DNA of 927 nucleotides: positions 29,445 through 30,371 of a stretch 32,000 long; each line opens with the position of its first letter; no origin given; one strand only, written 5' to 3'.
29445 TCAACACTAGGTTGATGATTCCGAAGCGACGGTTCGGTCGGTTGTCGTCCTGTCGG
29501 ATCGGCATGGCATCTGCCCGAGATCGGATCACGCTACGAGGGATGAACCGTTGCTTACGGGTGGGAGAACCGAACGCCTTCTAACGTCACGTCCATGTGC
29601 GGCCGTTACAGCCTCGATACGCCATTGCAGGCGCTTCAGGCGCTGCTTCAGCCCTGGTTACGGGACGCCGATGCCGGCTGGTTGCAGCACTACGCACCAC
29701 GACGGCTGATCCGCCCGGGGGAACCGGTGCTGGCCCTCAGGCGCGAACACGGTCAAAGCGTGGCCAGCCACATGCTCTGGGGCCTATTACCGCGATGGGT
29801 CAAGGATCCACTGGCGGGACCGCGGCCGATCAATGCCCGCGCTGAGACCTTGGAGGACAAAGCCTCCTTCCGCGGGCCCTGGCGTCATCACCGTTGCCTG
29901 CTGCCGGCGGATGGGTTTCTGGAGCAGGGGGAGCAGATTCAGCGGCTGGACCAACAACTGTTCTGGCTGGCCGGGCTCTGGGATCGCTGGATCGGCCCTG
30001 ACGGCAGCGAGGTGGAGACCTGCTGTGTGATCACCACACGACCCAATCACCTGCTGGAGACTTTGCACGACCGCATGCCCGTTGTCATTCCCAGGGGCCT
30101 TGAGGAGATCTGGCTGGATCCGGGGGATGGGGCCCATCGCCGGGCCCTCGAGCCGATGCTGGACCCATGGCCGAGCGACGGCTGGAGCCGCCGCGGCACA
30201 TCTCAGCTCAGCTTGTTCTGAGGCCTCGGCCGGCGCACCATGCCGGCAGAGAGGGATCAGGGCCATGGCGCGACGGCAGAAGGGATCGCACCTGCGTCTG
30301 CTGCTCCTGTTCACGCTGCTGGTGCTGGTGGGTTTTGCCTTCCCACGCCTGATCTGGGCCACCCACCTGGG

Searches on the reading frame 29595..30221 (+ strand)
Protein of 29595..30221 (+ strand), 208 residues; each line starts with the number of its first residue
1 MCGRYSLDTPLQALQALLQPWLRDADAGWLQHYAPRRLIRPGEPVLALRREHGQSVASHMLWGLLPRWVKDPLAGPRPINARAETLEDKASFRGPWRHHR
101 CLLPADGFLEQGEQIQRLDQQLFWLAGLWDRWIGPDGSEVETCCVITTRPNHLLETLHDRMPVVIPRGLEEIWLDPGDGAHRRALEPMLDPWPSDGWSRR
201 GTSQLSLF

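Call 11: search_protein_families(library=pfam, proteins=[window:29595-30221:+], max_evalue=0.01)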
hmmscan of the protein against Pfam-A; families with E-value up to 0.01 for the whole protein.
window:29595-30221:+ (208 aa): 1 family
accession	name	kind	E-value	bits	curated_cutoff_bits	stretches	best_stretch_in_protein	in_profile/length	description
PF02586.19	SRAP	-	2.5e-47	161.6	27.1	1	1-195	1-200/214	SOS response associated peptidase (SRAP)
